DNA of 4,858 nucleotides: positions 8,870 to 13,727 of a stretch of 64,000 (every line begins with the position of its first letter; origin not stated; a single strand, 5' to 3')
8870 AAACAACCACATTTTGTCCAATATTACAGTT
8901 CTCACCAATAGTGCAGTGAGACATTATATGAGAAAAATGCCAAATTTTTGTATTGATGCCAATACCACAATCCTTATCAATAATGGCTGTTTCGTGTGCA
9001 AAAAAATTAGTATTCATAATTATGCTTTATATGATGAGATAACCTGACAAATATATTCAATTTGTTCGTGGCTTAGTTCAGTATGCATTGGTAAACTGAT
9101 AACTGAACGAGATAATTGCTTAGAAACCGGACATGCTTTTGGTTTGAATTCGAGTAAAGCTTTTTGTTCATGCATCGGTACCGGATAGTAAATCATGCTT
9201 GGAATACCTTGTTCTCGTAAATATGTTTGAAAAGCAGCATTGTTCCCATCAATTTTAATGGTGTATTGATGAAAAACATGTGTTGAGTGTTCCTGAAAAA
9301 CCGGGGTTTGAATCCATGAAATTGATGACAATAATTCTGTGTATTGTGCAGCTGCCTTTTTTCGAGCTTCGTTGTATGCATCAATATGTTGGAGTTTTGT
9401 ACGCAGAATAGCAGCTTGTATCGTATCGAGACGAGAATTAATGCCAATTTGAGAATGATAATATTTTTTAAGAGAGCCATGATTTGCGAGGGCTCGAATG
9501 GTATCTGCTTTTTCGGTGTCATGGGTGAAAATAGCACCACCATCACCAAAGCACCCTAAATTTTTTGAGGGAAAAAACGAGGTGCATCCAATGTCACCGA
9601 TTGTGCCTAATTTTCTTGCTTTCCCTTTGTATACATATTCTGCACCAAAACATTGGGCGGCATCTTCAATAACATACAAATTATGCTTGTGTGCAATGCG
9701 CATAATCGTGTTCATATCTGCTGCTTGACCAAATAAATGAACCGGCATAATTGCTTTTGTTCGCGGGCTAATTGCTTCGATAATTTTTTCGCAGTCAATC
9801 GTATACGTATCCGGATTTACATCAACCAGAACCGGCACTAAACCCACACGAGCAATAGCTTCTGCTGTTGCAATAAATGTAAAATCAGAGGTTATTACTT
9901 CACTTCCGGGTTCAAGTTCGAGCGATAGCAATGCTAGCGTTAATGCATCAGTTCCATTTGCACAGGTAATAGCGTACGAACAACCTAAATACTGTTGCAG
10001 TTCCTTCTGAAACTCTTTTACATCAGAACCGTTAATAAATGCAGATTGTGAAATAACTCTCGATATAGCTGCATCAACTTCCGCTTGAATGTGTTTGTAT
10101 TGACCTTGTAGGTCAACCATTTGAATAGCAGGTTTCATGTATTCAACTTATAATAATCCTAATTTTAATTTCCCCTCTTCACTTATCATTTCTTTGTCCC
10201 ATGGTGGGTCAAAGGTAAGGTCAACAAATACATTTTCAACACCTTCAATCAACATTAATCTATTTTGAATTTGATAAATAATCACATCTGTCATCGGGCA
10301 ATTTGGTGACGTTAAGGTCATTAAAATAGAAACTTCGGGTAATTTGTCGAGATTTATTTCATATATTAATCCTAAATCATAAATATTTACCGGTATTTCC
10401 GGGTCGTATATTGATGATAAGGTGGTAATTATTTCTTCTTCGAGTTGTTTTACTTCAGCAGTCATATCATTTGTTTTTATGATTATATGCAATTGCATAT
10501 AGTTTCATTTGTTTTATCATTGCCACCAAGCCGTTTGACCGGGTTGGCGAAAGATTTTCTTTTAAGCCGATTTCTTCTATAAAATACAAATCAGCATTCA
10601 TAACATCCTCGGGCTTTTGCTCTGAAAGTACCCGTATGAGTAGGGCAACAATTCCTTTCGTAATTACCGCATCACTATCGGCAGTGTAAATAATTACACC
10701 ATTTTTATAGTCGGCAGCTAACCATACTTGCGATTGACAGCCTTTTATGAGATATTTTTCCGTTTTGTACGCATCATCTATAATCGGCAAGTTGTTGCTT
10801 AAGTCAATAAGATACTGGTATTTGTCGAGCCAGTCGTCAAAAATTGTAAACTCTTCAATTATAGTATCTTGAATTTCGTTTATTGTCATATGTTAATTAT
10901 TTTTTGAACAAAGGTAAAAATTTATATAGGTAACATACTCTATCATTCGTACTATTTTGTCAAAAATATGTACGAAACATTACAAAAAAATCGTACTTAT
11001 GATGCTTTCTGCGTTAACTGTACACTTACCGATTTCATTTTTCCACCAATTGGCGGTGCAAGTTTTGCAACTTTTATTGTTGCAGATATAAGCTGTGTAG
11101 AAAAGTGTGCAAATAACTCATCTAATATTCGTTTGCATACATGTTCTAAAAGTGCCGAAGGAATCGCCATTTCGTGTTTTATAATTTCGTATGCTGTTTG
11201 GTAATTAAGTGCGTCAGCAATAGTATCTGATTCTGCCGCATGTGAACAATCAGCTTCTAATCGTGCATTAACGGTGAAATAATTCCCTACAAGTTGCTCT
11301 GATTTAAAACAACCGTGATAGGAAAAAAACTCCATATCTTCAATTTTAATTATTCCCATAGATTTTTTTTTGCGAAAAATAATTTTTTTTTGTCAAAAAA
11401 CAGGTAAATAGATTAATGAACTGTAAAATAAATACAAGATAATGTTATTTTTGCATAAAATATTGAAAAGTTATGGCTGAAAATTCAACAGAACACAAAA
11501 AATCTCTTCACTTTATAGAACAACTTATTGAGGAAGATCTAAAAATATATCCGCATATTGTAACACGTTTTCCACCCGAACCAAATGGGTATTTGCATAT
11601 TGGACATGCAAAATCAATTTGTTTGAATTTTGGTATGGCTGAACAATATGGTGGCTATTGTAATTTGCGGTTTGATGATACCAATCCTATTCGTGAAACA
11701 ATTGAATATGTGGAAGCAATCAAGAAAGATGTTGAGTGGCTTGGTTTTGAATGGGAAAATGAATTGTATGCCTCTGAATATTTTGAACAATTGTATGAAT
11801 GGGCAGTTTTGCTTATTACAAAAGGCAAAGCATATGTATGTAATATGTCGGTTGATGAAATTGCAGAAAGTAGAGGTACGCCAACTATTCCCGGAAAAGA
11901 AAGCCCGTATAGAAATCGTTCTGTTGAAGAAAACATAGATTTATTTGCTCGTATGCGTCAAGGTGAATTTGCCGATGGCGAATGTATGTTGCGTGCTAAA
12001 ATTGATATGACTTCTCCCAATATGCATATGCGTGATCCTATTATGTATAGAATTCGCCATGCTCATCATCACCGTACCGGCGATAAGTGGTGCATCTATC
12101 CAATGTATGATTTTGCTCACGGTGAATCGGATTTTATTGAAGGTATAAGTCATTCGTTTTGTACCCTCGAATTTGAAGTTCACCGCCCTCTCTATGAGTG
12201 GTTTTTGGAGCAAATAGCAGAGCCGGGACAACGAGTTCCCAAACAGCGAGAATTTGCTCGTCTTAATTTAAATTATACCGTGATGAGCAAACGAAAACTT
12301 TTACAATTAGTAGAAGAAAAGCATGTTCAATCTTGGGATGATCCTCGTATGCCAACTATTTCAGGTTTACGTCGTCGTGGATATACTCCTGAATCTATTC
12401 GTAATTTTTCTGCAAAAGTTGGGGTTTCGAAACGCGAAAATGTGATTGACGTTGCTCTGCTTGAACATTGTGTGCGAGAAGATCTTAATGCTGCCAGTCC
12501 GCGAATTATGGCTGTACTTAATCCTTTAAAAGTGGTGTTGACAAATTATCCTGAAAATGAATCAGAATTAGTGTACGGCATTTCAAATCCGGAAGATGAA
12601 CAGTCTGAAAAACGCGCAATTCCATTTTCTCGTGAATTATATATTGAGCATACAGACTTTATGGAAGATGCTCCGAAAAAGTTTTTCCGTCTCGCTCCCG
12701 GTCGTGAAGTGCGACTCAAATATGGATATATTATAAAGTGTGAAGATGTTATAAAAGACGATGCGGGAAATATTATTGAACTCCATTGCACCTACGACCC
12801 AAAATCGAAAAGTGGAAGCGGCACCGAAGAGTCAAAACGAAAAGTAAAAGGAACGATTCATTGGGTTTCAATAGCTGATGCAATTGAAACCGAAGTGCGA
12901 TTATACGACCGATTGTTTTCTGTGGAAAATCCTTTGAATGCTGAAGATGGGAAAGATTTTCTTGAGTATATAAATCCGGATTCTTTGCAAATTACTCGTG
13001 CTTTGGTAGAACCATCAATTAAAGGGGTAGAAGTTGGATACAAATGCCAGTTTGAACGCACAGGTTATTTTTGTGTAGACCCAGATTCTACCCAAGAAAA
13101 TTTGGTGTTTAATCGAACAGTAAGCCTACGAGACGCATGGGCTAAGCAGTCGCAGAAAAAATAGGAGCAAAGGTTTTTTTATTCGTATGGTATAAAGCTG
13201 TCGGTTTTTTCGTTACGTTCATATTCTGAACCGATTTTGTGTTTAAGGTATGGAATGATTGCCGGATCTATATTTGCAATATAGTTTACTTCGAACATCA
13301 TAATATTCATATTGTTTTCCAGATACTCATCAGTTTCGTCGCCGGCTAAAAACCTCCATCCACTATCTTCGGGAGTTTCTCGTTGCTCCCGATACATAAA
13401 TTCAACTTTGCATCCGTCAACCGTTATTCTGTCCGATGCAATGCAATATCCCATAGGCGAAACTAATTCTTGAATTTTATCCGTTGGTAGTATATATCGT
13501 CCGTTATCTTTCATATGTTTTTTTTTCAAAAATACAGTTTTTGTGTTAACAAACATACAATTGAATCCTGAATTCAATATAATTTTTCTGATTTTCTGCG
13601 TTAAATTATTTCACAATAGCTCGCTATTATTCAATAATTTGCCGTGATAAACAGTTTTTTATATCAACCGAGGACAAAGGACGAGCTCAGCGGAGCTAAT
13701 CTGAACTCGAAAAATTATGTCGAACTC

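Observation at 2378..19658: Family of modular, near-identical intergenic repeats restricted to the first 20 kb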

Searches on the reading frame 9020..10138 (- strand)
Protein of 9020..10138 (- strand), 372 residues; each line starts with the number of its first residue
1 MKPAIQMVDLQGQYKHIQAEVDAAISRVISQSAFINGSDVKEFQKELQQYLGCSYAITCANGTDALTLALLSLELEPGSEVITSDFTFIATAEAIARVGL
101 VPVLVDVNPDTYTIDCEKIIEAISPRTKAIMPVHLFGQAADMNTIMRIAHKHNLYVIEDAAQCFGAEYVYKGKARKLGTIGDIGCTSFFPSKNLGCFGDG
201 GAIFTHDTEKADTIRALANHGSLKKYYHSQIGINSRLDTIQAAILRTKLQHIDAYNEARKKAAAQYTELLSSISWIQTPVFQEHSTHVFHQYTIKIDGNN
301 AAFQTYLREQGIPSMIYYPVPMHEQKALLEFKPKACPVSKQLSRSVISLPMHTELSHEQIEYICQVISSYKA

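Call 12: search_protein_families(library=pfam, proteins=[window:9020-10138:-], max_evalue=0.01)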
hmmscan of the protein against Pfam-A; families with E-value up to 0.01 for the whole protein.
window:9020-10138:- (372 aa): 5 families
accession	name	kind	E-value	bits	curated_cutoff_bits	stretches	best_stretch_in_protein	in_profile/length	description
PF01041.23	DegT_DnrJ_EryC1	-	2.2e-114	382.9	19.8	1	17-367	3-359/360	DegT/DnrJ/EryC1/StrS aminotransferase family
PF00155.27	Aminotran_1_2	-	6.6e-14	52.3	19.7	1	36-311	39-327/361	Aminotransferase class I and II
PF00266.25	Aminotran_5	-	7.4e-08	32.2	21.5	1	11-167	20-183/371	Aminotransferase class-V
PF01212.27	Beta_elim_lyase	-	3.6e-07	30.2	27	1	38-208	32-214/288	Beta-eliminating lyase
PF01053.26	Cys_Met_Meta_PP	-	2.9e-06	26.6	27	1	41-295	55-294/381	Cys/Met metabolism PLP-dependent enzyme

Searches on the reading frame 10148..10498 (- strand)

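Call 12: search_protein_families(library=pfam, proteins=[window:10148-10498:-], max_evalue=0.01)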
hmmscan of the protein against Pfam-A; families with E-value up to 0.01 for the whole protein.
window:10148-10498:- (116 aa): 1 family
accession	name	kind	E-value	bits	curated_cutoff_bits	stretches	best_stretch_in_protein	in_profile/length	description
PF01883.24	FeS_assembly_P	-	6.1e-17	62.1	23.5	1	20-90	1-71/73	Iron-sulfur cluster assembly protein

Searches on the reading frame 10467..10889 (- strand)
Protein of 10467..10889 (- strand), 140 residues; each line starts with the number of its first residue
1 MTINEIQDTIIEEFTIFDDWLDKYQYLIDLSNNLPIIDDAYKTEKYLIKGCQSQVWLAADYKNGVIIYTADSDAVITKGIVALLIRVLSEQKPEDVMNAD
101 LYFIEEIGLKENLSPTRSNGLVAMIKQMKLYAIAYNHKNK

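Call 12: search_protein_families(library=pfam, proteins=[window:10467-10889:-], max_evalue=0.01)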
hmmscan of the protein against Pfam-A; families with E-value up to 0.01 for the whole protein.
window:10467-10889:- (140 aa): 1 family
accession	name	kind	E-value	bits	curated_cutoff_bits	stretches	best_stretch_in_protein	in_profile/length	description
PF02657.20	SufE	-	3.2e-45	153.3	27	1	11-129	1-119/121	Fe-S metabolism associated domain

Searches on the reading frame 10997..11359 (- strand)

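Call 12: search_protein_families(library=pfam, proteins=[window:10997-11359:-], max_evalue=0.01)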
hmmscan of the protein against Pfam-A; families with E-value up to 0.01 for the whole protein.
window:10997-11359:- (120 aa): 1 family
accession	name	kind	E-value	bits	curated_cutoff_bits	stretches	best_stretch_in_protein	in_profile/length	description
PF02152.23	FolB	-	6.3e-29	101.2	31.8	1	4-116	1-113/113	Dihydroneopterin aldolase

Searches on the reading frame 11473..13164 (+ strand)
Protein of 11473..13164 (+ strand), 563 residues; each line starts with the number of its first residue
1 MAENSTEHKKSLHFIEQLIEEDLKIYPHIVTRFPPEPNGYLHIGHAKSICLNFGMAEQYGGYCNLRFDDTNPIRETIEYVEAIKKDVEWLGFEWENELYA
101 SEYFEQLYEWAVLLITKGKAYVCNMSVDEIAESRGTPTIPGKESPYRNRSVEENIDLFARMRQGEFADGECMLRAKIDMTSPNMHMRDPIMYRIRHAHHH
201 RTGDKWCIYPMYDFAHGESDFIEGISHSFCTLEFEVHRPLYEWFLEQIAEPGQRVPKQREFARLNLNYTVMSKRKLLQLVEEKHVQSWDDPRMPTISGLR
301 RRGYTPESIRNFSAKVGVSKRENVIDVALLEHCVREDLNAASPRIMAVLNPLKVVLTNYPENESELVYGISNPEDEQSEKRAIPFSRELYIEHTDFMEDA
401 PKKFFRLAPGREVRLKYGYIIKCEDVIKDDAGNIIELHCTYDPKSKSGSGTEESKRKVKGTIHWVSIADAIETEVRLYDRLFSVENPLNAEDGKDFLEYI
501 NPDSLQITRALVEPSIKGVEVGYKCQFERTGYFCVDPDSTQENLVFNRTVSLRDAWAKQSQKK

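Call 13: search_protein_families(library=pfam, proteins=[window:11473-13164:+], max_evalue=0.01)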
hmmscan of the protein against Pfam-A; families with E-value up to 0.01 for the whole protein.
window:11473-13164:+ (563 aa): 3 families
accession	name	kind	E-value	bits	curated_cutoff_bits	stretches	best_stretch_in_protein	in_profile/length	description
PF00749.27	tRNA-synt_1c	-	2.8e-105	352.1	23.4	1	29-339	2-313/314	tRNA synthetases class I (E and Q), catalytic domain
PF03950.23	tRNA-synt_1c_C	-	8.6e-28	96.9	23.9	1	342-442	1-91/91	tRNA synthetases class I (E and Q), anti-codon binding domain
PF20974.2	tRNA-synt_1c_C2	-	9.8e-24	84.3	23.9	1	461-536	1-69/69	tRNA synthetases class I (E and Q), anti-codon binding domain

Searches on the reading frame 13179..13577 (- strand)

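Call 13: search_protein_families(library=pfam, proteins=[window:13179-13577:-], max_evalue=0.01)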
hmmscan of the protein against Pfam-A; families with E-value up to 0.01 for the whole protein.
window:13179-13577:- (132 aa): 2 families
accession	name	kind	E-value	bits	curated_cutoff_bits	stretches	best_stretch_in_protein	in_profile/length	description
PF09951.15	Imm33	-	4.9e-32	110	25.4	1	45-125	1-81/87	Immunity protein Imm33 domain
PF24719.1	Imm33-like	-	0.0078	16.5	27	1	61-116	36-87/103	Imm33-like domain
